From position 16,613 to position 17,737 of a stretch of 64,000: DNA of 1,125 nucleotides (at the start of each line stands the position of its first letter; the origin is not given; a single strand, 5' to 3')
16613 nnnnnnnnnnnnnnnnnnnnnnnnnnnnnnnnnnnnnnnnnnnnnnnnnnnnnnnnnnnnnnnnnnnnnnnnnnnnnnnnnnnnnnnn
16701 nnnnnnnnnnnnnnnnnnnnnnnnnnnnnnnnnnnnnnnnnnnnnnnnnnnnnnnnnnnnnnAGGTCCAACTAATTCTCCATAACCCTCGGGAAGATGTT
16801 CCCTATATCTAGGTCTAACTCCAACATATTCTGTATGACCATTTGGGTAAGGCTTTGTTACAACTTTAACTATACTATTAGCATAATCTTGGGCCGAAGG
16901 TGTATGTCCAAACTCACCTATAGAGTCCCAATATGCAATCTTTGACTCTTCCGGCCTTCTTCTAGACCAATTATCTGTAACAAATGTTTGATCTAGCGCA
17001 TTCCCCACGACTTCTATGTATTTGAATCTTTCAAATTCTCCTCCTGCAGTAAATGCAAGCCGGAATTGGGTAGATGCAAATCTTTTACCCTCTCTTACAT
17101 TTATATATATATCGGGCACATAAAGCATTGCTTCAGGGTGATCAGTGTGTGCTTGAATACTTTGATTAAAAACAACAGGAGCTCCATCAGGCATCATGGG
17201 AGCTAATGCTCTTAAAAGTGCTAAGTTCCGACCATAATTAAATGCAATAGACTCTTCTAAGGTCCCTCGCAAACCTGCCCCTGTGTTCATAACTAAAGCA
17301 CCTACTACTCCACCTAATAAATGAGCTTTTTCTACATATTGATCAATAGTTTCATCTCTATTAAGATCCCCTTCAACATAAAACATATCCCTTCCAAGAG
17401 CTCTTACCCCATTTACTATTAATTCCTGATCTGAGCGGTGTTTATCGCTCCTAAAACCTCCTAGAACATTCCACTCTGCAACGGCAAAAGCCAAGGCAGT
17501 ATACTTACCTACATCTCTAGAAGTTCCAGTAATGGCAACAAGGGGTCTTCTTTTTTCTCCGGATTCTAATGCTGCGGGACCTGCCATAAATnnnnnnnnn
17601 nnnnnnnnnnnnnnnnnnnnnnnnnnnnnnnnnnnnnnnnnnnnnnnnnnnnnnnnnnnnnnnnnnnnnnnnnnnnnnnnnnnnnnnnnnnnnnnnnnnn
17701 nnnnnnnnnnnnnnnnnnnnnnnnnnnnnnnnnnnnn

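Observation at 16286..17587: Single polypeptide joining a FabI-like SDR reductase to a FabZ dehydratase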

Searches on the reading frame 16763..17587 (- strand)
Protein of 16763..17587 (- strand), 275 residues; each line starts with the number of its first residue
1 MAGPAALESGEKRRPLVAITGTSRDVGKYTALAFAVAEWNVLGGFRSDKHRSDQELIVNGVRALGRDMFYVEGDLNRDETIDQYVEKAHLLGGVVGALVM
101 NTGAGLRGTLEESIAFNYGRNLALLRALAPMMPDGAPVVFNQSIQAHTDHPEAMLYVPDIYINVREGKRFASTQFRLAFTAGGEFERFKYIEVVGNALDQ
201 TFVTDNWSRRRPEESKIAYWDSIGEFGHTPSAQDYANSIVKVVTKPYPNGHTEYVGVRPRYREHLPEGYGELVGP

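Call 19: search_protein_representatives(protein=window:16763-17587:-)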
Query: 275 residues. Proteins with E-value up to 0.001 (for the whole library): 67; up to 1e-10: 6; up to 1e-30: 1. The best 67 are listed.
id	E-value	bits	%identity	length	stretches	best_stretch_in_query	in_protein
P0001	5.2e-183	622.8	100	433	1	1-275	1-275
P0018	9.0e-29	117.0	37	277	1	13-261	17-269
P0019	2.3e-27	112.4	36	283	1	2-259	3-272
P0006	9.1e-27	110.4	34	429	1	14-265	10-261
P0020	1.3e-25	106.6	33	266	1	14-262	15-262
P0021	3.3e-23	98.7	37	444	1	14-270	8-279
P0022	1.3e-10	57.4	28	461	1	12-257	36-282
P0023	1.7e-09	53.7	30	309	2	12-98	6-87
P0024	3.7e-09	52.6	29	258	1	9-259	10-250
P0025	1.1e-08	51.1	31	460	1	16-259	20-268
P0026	3.7e-08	49.3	33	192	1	17-170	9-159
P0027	4.3e-08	49.1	29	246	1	16-256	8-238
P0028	5.1e-08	48.9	25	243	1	14-257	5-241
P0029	6.9e-08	48.5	31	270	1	13-257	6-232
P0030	6.3e-07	45.3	29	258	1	15-240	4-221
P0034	1.6e-06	44.0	29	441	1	11-257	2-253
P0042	1.9e-05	40.4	28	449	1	15-256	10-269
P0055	9.9e-05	38.1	26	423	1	11-258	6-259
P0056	1.1e-04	37.9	22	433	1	14-259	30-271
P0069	3.4e-04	36.3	24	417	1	14-264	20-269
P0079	7.9e-04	35.2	27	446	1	8-256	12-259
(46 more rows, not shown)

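Call 20: search_protein_families(library=ncbifam, proteins=[P0018, P0019, P0020, P0021, P0022, P0024, P0025, P0027, P0028, P0034], max_evalue=0.00001)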
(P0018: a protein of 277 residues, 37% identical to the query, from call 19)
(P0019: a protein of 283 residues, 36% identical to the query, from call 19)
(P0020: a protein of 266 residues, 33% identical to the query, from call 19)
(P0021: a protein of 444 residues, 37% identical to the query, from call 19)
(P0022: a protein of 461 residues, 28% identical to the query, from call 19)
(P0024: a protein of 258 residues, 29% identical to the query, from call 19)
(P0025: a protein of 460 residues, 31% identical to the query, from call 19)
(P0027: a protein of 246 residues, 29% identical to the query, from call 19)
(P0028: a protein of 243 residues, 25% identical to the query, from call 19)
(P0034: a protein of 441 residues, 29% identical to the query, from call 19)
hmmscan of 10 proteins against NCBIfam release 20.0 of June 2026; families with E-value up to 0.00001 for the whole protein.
P0018 (277 aa): 22 families
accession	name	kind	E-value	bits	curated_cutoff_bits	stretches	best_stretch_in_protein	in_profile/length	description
NF005868.0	PRK07806.1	subfamily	3.3e-25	89.1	162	1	20-268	8-244/248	SDR family oxidoreductase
NF005975.0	PRK08063.1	equivalog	1.6e-11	44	328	1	20-116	6-98/250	enoyl-[acyl-carrier-protein] reductase FabL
NF009386.0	PRK12745.1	equivalog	1.3e-10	40.9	250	1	17-108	4-91/259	3-ketoacyl-ACP reductase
NF006597.0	PRK09134.1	equivalog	1.4e-09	37.7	281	1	17-109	11-99/261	SDR family oxidoreductase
NF005681.0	PRK07478.1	subfamily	4.7e-08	32.7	267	1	20-101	8-86/254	SDR family oxidoreductase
NF053807.1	RhamDHLra1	equivalog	5.3e-08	32.9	400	1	21-108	7-90/252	L-rhamnose 1-dehydrogenase Lra1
NF004825.0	PRK06181.1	equivalog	7.5e-08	32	215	1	20-128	8-111/268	SDR family oxidoreductase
NF005873.0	PRK07814.1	equivalog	1.3e-07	31.3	346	1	20-118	12-105/263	SDR family oxidoreductase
NF038213.1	SDR_TniO_fam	equivalog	4.2e-07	29.6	300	1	19-115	3-95/249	SDR family oxidoreductase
NF004847.0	PRK06198.1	subfamily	7.7e-07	28.6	240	1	20-110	9-94/269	oxidoreductase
TIGR01830.1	3oxo_ACP_reduc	equivalog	9.7e-07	28.7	297.75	1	21-108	1-84/239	3-oxoacyl-[acyl-carrier-protein] reductase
NF005672.0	PRK07454.1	equivalog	1.4e-06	27.7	234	1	19-119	7-102/241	SDR family oxidoreductase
NF005559.1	PRK07231.1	subfamily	2.4e-06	27.3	215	1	20-109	6-89/249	glucose 1-dehydrogenase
NF005811.0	PRK07677.1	equivalog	2.6e-06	27.2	318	1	20-118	5-98/254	2,4-dienoyl-CoA reductase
NF006070.0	PRK08213.1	subfamily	4e-06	26.5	279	1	20-119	14-108/259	gluconate 5-dehydrogenase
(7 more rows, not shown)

P0019 (283 aa): 37 families (the best 25 are shown)
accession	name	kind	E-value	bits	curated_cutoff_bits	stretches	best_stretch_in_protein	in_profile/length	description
NF005868.0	PRK07806.1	subfamily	8.1e-32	110.7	162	1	10-269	4-240/248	SDR family oxidoreductase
NF005975.0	PRK08063.1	equivalog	1.2e-16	60.8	328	1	12-223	4-193/250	enoyl-[acyl-carrier-protein] reductase FabL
NF005873.0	PRK07814.1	equivalog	4.7e-10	39.3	346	1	13-132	11-122/263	SDR family oxidoreductase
NF005672.0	PRK07454.1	equivalog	2e-09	37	234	1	12-153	6-141/241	SDR family oxidoreductase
NF005559.1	PRK07231.1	subfamily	2.3e-09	37.1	215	1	13-234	5-207/249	glucose 1-dehydrogenase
NF038213.1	SDR_TniO_fam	equivalog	5.2e-09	35.9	300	1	13-144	3-127/249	SDR family oxidoreductase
NF004825.0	PRK06181.1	equivalog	6e-09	35.6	215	1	12-113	6-103/268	SDR family oxidoreductase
NF009386.0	PRK12745.1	equivalog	8e-09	35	250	1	12-133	5-121/259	3-ketoacyl-ACP reductase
NF005681.0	PRK07478.1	subfamily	9.4e-09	35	267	1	12-154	6-143/254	SDR family oxidoreductase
NF006693.0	PRK09242.1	equivalog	2.7e-08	33.3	328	1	15-135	13-127/258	SDR family oxidoreductase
NF004782.0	PRK06128.1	equivalog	1.1e-07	31.2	481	1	15-154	58-192/300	SDR family oxidoreductase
NF005893.0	PRK07856.1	equivalog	1.4e-07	31.1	255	1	13-159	10-142/255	SDR family oxidoreductase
NF009468.0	PRK12826.1-4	equivalog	1.5e-07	31.4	318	1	12-130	7-117/256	SDR family oxidoreductase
NF005539.0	PRK07201.1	equivalog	1.7e-07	30.4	549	1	13-113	371-466/657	SDR family oxidoreductase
NF005372.1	PRK06914.1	subfamily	2.3e-07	30.3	320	1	13-122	3-109/279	SDR family oxidoreductase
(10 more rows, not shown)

P0020 (266 aa): 44 families (the best 25 are shown)
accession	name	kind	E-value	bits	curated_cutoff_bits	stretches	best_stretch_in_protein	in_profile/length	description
NF005868.0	PRK07806.1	subfamily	3.3e-34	118.6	162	1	14-258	5-242/248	SDR family oxidoreductase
NF005975.0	PRK08063.1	equivalog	3.3e-11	43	328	1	14-114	3-100/250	enoyl-[acyl-carrier-protein] reductase FabL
NF006597.0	PRK09134.1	equivalog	1.8e-09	37.2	281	1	13-105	10-99/261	SDR family oxidoreductase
NF012208.0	SDR_dihy_bifunc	exception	2.2e-09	37.2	325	1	18-111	1-90/233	bifunctional dihydropteridine reductase/dihydrofolate reductase TmpR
NF005873.0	PRK07814.1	equivalog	2.4e-09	37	346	1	14-115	9-106/263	SDR family oxidoreductase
NF009386.0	PRK12745.1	equivalog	3.8e-09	36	250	1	13-104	3-91/259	3-ketoacyl-ACP reductase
NF004825.0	PRK06181.1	equivalog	4.2e-09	36.1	215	1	14-124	5-111/268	SDR family oxidoreductase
NF005806.0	PRK07666.1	equivalog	4.8e-09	35.9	286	1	14-127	6-117/239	3-ketoacyl-ACP reductase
NF005672.0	PRK07454.1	equivalog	6.5e-09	35.3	234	1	13-115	4-102/241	SDR family oxidoreductase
NF006070.0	PRK08213.1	subfamily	8.2e-09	35.3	279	1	15-115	12-108/259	gluconate 5-dehydrogenase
TIGR01832.1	kduD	equivalog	1.5e-08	34.5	338.85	1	15-104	5-88/248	2-dehydro-3-deoxy-D-gluconate 5-dehydrogenase KduD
NF038213.1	SDR_TniO_fam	equivalog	2e-08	33.9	300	1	15-116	2-100/249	SDR family oxidoreductase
NF053807.1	RhamDHLra1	equivalog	5.9e-08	32.7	400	1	14-104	3-90/252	L-rhamnose 1-dehydrogenase Lra1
NF006528.0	PRK08993.1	subfamily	6.5e-08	32.3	430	1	14-104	9-93/253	2-dehydro-3-deoxy-D-gluconate 5-dehydrogenase KduD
NF005811.0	PRK07677.1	equivalog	1.1e-07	31.7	318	1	14-109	2-93/254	2,4-dienoyl-CoA reductase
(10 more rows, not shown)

P0021 (444 aa): 10 families
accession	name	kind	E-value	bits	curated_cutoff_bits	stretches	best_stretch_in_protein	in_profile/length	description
NF005868.0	PRK07806.1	subfamily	6.9e-27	94.6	162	1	7-268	5-242/248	SDR family oxidoreductase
NF000582.1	PRK00006.1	equivalog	3.9e-18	65.7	113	1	297-430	3-134/137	3-hydroxyacyl-ACP dehydratase FabZ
TIGR01750.1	fabZ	equivalog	3.4e-16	59.4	155.15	1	295-431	2-139/141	3-hydroxyacyl-ACP dehydratase FabZ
NF009667.0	PRK13188.1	equivalog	5.5e-14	51.7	465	1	290-405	317-431/464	bifunctional UDP-3-O-[3-hydroxymyristoyl] N-acetylglucosamine deacetylase/3-hydroxyacyl-ACP dehydratase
NF005975.0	PRK08063.1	equivalog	1.2e-07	31.3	328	1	7-106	3-99/250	enoyl-[acyl-carrier-protein] reductase FabL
NF005893.0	PRK07856.1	equivalog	1.7e-07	30.8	255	1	6-157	8-144/255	SDR family oxidoreductase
NF005539.0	PRK07201.1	equivalog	7.9e-06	24.9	549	0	9-106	371-464/657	SDR family oxidoreductase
NF005811.0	PRK07677.1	equivalog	8e-06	25.6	318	0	8-101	3-92/254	2,4-dienoyl-CoA reductase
NF005672.0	PRK07454.1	equivalog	9e-06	25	234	0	7-107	5-101/241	SDR family oxidoreductase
NF004824.0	PRK06180.1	subfamily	9.9e-06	24.9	298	0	7-118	3-107/279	oxidoreductase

P0022 (461 aa): 53 families (the best 25 are shown)
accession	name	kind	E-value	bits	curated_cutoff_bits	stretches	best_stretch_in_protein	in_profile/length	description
NF005868.0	PRK07806.1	subfamily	5.2e-49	167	162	1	36-284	4-243/248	SDR family oxidoreductase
TIGR01832.1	kduD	equivalog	3.3e-13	49.7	338.85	1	35-144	2-102/248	2-dehydro-3-deoxy-D-gluconate 5-dehydrogenase KduD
NF005975.0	PRK08063.1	equivalog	9.4e-12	44.8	328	1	38-282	4-244/250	enoyl-[acyl-carrier-protein] reductase FabL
NF005559.1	PRK07231.1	subfamily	1.2e-11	44.6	215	1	35-282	1-245/249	glucose 1-dehydrogenase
NF000582.1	PRK00006.1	equivalog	9.7e-11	41.8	113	1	338-428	40-130/137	3-hydroxyacyl-ACP dehydratase FabZ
NF004521.0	PRK05866.1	equivalog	1.5e-10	40.6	368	1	29-135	31-131/294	SDR family oxidoreductase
NF005873.0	PRK07814.1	equivalog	3.2e-10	39.9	346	1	34-132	6-98/263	SDR family oxidoreductase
NF005390.0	PRK06935.1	equivalog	4.1e-10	39.4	369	1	32-144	9-113/258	2-dehydro-3-deoxy-D-gluconate 5-dehydrogenase KduD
TIGR01750.1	fabZ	equivalog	5.6e-10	39.2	155.15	1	338-429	41-135/141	3-hydroxyacyl-ACP dehydratase FabZ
NF005539.0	PRK07201.1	equivalog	1.8e-09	36.9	549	1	35-118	367-447/657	SDR family oxidoreductase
NF006528.0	PRK08993.1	subfamily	3.6e-09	36.4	430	1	32-144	4-107/253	2-dehydro-3-deoxy-D-gluconate 5-dehydrogenase KduD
NF006070.0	PRK08213.1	subfamily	4.2e-09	36.3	279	1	32-130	6-98/259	gluconate 5-dehydrogenase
NF009667.0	PRK13188.1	equivalog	4.3e-09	35.6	465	1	338-428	360-452/464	bifunctional UDP-3-O-[3-hydroxymyristoyl] N-acetylglucosamine deacetylase/3-hydroxyacyl-ACP dehydratase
NF053807.1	RhamDHLra1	equivalog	5.6e-09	36.1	400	1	36-113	2-77/252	L-rhamnose 1-dehydrogenase Lra1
NF004847.0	PRK06198.1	subfamily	5.8e-09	35.6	240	1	35-131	4-94/269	oxidoreductase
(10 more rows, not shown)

P0024 (258 aa): 172 families (the best 25 are shown)
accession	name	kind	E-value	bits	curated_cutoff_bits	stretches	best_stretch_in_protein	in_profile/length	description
NF005868.0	PRK07806.1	subfamily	1.9e-102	342.1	162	1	13-253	5-246/248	SDR family oxidoreductase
NF005975.0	PRK08063.1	equivalog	8.1e-30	103.9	328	1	14-248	4-244/250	enoyl-[acyl-carrier-protein] reductase FabL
NF004825.0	PRK06181.1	equivalog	1.6e-23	83.4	215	1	14-236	6-230/268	SDR family oxidoreductase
NF004777.0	PRK06123.1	equivalog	3.4e-21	75.8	383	1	14-197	3-194/249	SDR family oxidoreductase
NF004791.0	PRK06138.1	equivalog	6.1e-21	74.9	312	1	14-230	5-227/252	SDR family oxidoreductase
NF004521.0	PRK05866.1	equivalog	5.8e-20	71.6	368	1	16-198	42-229/294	SDR family oxidoreductase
NF004778.0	PRK06124.1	equivalog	7e-20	71.5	303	1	14-189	11-188/256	SDR family oxidoreductase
NF004200.0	PRK05653.1-5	equivalog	9.4e-20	71.2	273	1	15-211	3-203/242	3-oxoacyl-ACP reductase FabG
NF005559.1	PRK07231.1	subfamily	1e-19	71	215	1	14-231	4-226/249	glucose 1-dehydrogenase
NF005539.0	PRK07201.1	equivalog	2.8e-19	69.3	549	1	14-200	370-560/657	SDR family oxidoreductase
TIGR01830.1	3oxo_ACP_reduc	equivalog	3e-19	69.7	297.75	1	17-108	1-90/239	3-oxoacyl-[acyl-carrier-protein] reductase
NF004199.0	PRK05653.1-4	equivalog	3.1e-19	69.5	301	1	16-100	7-91/247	3-oxoacyl-ACP reductase FabG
NF053701.1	CsHdxCHCADhChcB2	equivalog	6.9e-19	68.3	350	1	14-233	3-223/245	cis-4-hydroxycyclohexanecarboxylate dehydrogenase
NF005400.0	PRK06947.1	equivalog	1.6e-18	66.8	367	1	13-101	5-93/252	SDR family oxidoreductase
NF009468.0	PRK12826.1-4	equivalog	2.6e-18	66.6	318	1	14-231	7-226/256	SDR family oxidoreductase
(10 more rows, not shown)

P0025 (460 aa): 30 families (the best 25 are shown)
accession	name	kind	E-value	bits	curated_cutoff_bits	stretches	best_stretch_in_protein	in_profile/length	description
NF005868.0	PRK07806.1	subfamily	2e-40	139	162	1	16-267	4-242/248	SDR family oxidoreductase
NF005975.0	PRK08063.1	equivalog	1.5e-11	44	328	1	17-184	3-161/250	enoyl-[acyl-carrier-protein] reductase FabL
TIGR01832.1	kduD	equivalog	7.1e-11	42.1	338.85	1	16-173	3-153/248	2-dehydro-3-deoxy-D-gluconate 5-dehydrogenase KduD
NF005390.0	PRK06935.1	equivalog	1.3e-10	41.1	369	1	15-167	12-159/258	2-dehydro-3-deoxy-D-gluconate 5-dehydrogenase KduD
TIGR03971.1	SDR_subfam_1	subfamily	1.3e-09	37.8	300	1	16-173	1-165/271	mycofactocin-coupled SDR family oxidoreductase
NF005873.0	PRK07814.1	equivalog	3.6e-09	36.4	346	1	16-118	8-98/263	SDR family oxidoreductase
NF009466.0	PRK12826.1-2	subfamily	1.6e-08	34.3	222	1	19-171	4-153/248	3-oxoacyl-ACP reductase FabG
NF005672.0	PRK07454.1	equivalog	1.9e-08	33.8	234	1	19-163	7-147/241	SDR family oxidoreductase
NF009468.0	PRK12826.1-4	equivalog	3.8e-08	33.3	318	1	14-160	3-145/256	SDR family oxidoreductase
NF005559.1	PRK07231.1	subfamily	3.8e-08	33.1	215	1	16-246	2-223/249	glucose 1-dehydrogenase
NF004773.0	PRK06113.1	equivalog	7.2e-08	32.2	367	1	16-187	9-173/255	7-alpha-hydroxysteroid dehydrogenase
NF006110.0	PRK08261.1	equivalog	8.9e-08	31.4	410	1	13-159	209-348/454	3-oxoacyl-ACP reductase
NF005909.0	PRK07890.1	subfamily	2.9e-07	30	258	1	16-174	5-157/260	short chain dehydrogenase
NF006528.0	PRK08993.1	subfamily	3.2e-07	30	430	1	16-175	8-160/253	2-dehydro-3-deoxy-D-gluconate 5-dehydrogenase KduD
NF006693.0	PRK09242.1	equivalog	5.4e-07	29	328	1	15-119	7-101/258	SDR family oxidoreductase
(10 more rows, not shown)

P0027 (246 aa): 177 families (the best 25 are shown)
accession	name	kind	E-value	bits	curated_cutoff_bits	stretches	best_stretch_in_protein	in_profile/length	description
NF005868.0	PRK07806.1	subfamily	6.4e-106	353.4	162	1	1-245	1-247/248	SDR family oxidoreductase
NF005975.0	PRK08063.1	equivalog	2.3e-26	92.6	328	1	6-190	4-191/250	enoyl-[acyl-carrier-protein] reductase FabL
NF005400.0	PRK06947.1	equivalog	3.4e-24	85.4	367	1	5-92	5-92/252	SDR family oxidoreductase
NF004777.0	PRK06123.1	equivalog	2.5e-22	79.6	383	1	6-98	3-94/249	SDR family oxidoreductase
NF004825.0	PRK06181.1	equivalog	6.3e-22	78.1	215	1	3-227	3-229/268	SDR family oxidoreductase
NF004791.0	PRK06138.1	equivalog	2.3e-20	72.9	312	1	4-206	3-207/252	SDR family oxidoreductase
NF006493.1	PRK08936.1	subfamily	4.1e-20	72.2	420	1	4-98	5-97/261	glucose-1-dehydrogenase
NF007273.0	PRK09730.1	equivalog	6.8e-20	71.5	406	1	8-93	3-88/247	SDR family oxidoreductase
NF005446.0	PRK07035.1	equivalog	1.4e-19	70.3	373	1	6-94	11-98/255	SDR family oxidoreductase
NF005559.1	PRK07231.1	subfamily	2.2e-19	70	215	1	6-201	4-201/249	glucose 1-dehydrogenase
NF004778.0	PRK06124.1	equivalog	5.1e-19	68.7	303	1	6-176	11-183/256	SDR family oxidoreductase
NF004773.0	PRK06113.1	equivalog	8.9e-19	67.9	367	1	4-139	9-150/255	7-alpha-hydroxysteroid dehydrogenase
NF009468.0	PRK12826.1-4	equivalog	4.8e-18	65.8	318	1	3-182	4-186/256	SDR family oxidoreductase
TIGR01830.1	3oxo_ACP_reduc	equivalog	5.4e-18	65.6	297.75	1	9-92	1-84/239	3-oxoacyl-[acyl-carrier-protein] reductase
NF006393.0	PRK08642.1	equivalog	5.6e-18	65.3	292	1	4-93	4-91/254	3-oxoacyl-ACP reductase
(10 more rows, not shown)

P0028 (243 aa): 133 families (the best 25 are shown)
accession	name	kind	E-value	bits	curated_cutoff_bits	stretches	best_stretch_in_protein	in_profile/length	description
NF005868.0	PRK07806.1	subfamily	7.2e-85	284.5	162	1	7-242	8-242/248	SDR family oxidoreductase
NF005975.0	PRK08063.1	equivalog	5e-26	91.5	328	1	7-221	6-223/250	enoyl-[acyl-carrier-protein] reductase FabL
NF005672.0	PRK07454.1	equivalog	2.8e-18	66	234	1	4-229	5-224/241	SDR family oxidoreductase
NF006597.0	PRK09134.1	equivalog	1.5e-17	63.7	281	1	6-107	13-113/261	SDR family oxidoreductase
NF012208.0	SDR_dihy_bifunc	exception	5.7e-17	62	325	1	8-192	1-190/233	bifunctional dihydropteridine reductase/dihydrofolate reductase TmpR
NF009386.0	PRK12745.1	equivalog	7.3e-17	61.3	250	1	3-92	3-92/259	3-ketoacyl-ACP reductase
NF005075.0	PRK06500.1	equivalog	8.6e-17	61.3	336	1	8-198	9-197/249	SDR family oxidoreductase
NF047420.2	EF_P_mod_YmfI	equivalog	1.1e-16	61.2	238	1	8-196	2-189/236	elongation factor P 5-aminopentanone reductase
NF007273.0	PRK09730.1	equivalog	8.7e-16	58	406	1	7-92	3-88/247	SDR family oxidoreductase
TIGR01830.1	3oxo_ACP_reduc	equivalog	1.2e-15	57.8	297.75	1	8-100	1-91/239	3-oxoacyl-[acyl-carrier-protein] reductase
NF004825.0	PRK06181.1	equivalog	1.5e-15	57.2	215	1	8-226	9-228/268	SDR family oxidoreductase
NF005400.0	PRK06947.1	equivalog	1.5e-15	57.1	367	1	8-92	9-93/252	SDR family oxidoreductase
NF004200.0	PRK05653.1-5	equivalog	7.6e-15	55.1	273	1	8-108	5-102/242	3-oxoacyl-ACP reductase FabG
NF053701.1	CsHdxCHCADhChcB2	equivalog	1.3e-14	54.4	350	1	7-228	5-226/245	cis-4-hydroxycyclohexanecarboxylate dehydrogenase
NF009384.0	PRK12743.1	equivalog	2.1e-14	53.3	264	1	4-116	5-114/258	SDR family oxidoreductase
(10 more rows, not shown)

P0034 (441 aa): 40 families (the best 25 are shown)
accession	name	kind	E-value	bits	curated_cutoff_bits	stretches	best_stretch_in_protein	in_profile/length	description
NF005868.0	PRK07806.1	subfamily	1.1e-36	126.7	162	1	5-255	6-243/248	SDR family oxidoreductase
NF004746.0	PRK06077.1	equivalog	8.4e-11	41.8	320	1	4-100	5-97/252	3-ketoacyl-(acyl-carrier-protein) reductase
NF005975.0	PRK08063.1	equivalog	1.4e-10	41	328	1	5-146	4-149/250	enoyl-[acyl-carrier-protein] reductase FabL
NF009386.0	PRK12745.1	equivalog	4.1e-10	39.2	250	1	2-95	2-91/259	3-ketoacyl-ACP reductase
NF004773.0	PRK06113.1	equivalog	7.6e-10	38.7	367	1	4-127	10-133/255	7-alpha-hydroxysteroid dehydrogenase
TIGR01832.1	kduD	equivalog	4.7e-09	36.1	338.85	1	7-103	7-96/248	2-dehydro-3-deoxy-D-gluconate 5-dehydrogenase KduD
NF009468.0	PRK12826.1-4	equivalog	6.7e-09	35.8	318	1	7-97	9-94/256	SDR family oxidoreductase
NF004778.0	PRK06124.1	equivalog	4e-08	33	303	1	7-123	13-124/256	SDR family oxidoreductase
TIGR01830.1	3oxo_ACP_reduc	equivalog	4.3e-08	33.2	297.75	1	8-101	1-88/239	3-oxoacyl-[acyl-carrier-protein] reductase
NF005873.0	PRK07814.1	equivalog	5.2e-08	32.6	346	1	6-101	11-101/263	SDR family oxidoreductase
NF005559.1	PRK07231.1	subfamily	6.6e-08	32.3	215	1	7-98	6-91/249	glucose 1-dehydrogenase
NF004202.0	PRK05653.2-2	equivalog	8.6e-08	32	333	1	8-95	10-92/259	3-oxoacyl-ACP reductase FabG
NF004198.0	PRK05653.1-3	equivalog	1e-07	31.7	296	1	7-95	9-92/248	3-oxoacyl-ACP reductase FabG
NF006597.0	PRK09134.1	equivalog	2.2e-07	30.5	281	1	5-106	12-108/261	SDR family oxidoreductase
NF004825.0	PRK06181.1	equivalog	2.2e-07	30.4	215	1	6-96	7-92/268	SDR family oxidoreductase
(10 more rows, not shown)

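Call 21: search_protein_families(library=pfam, proteins=[P0018, P0021, P0022, P0025, P0034, P0042, P0055, P0056, P0069, P0079], max_evalue=0.01)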
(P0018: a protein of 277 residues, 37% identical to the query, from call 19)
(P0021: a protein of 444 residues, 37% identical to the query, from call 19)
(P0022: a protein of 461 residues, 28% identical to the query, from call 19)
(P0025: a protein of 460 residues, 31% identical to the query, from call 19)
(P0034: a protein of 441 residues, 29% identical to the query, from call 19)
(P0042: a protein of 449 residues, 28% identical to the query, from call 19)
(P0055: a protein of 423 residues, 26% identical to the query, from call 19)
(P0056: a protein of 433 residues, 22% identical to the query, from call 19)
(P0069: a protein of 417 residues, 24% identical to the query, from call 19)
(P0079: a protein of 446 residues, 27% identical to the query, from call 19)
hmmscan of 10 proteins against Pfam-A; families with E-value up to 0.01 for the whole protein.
P0018 (277 aa): 2 families
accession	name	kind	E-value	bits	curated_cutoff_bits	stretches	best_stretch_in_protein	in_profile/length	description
PF00106.31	adh_short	-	3.1e-09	37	26.6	1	20-138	2-123/195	short chain dehydrogenase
PF13561.12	adh_short_C2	-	0.0045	17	27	1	28-118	6-91/236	Enoyl-(Acyl carrier protein) reductase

P0021 (444 aa): 3 families
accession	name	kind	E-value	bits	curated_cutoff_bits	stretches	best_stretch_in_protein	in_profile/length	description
PF00106.31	adh_short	-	8.7e-09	35.6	26.6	1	9-113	1-101/195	short chain dehydrogenase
PF07977.19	FabA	-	4.6e-07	30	23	1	303-415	1-126/138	FabA-like domain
PF13561.12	adh_short_C2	-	7.9e-05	22.8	27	1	20-156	8-136/236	Enoyl-(Acyl carrier protein) reductase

P0022 (461 aa): 3 families
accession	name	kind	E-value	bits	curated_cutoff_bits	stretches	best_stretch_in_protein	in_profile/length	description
PF13561.12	adh_short_C2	-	1.2e-10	41.8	27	1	47-279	3-230/236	Enoyl-(Acyl carrier protein) reductase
PF00106.31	adh_short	-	4.6e-10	39.7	26.6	1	39-172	1-136/195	short chain dehydrogenase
PF07977.19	FabA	-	5.4e-06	26.5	23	1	339-429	38-137/138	FabA-like domain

P0025 (460 aa): 2 families
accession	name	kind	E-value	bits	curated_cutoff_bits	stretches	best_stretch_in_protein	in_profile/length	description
PF00106.31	adh_short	-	1.4e-12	47.9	26.6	1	19-163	1-141/195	short chain dehydrogenase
PF13561.12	adh_short_C2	-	7e-07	29.5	27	1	27-165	3-137/236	Enoyl-(Acyl carrier protein) reductase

P0034 (441 aa): 2 families
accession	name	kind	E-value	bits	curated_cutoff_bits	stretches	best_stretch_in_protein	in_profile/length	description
PF00106.31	adh_short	-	4.6e-11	43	26.6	1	8-140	3-138/195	short chain dehydrogenase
PF13561.12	adh_short_C2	-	1.3e-06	28.7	27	1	15-147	6-139/236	Enoyl-(Acyl carrier protein) reductase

P0042 (449 aa): 1 family
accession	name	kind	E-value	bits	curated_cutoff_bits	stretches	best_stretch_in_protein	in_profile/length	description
PF00106.31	adh_short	-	1.3e-05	25.2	26.6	1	13-144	4-124/195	short chain dehydrogenase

P0055 (423 aa): 3 families
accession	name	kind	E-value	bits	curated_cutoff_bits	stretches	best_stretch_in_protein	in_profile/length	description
PF00106.31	adh_short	-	6e-10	39.4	26.6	1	11-138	2-132/195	short chain dehydrogenase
PF13561.12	adh_short_C2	-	5.2e-06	26.6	27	1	16-151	1-139/236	Enoyl-(Acyl carrier protein) reductase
PF08659.16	KR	-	0.00062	20.2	22.6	1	12-95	3-85/180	KR domain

P0056 (433 aa): 4 families
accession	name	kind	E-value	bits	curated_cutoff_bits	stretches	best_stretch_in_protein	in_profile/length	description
PF00106.31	adh_short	-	9.9e-23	81.1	26.6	1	31-212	1-182/195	short chain dehydrogenase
PF13561.12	adh_short_C2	-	1.9e-21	77.2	27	1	37-260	1-224/236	Enoyl-(Acyl carrier protein) reductase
PF08659.16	KR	-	5.9e-10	39.8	22.6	1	33-119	3-90/180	KR domain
PF01370.27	Epimerase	-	0.0001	22.3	20.9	1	33-143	1-97/240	NAD dependent epimerase/dehydratase family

P0069 (417 aa): 4 families
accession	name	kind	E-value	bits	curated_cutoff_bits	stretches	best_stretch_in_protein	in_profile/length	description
PF00106.31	adh_short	-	6.5e-18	65.3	26.6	1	21-138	1-121/195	short chain dehydrogenase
PF13561.12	adh_short_C2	-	1.1e-14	55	27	1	27-148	1-127/236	Enoyl-(Acyl carrier protein) reductase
PF08659.16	KR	-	1.5e-06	28.7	22.6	1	23-110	3-91/180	KR domain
PF01370.27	Epimerase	-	2.4e-05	24.3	20.9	1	23-136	1-102/240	NAD dependent epimerase/dehydratase family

P0079 (446 aa): 4 families
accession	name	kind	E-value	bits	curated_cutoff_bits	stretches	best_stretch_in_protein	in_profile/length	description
PF00106.31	adh_short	-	4.1e-15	56.2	26.6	1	20-159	2-143/195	short chain dehydrogenase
PF13561.12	adh_short_C2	-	1.5e-13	51.3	27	1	27-245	3-216/236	Enoyl-(Acyl carrier protein) reductase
PF08659.16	KR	-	0.00087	19.7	22.6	0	22-95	4-78/180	KR domain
PF07977.19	FabA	-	0.0021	18.1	23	1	319-404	39-134/138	FabA-like domain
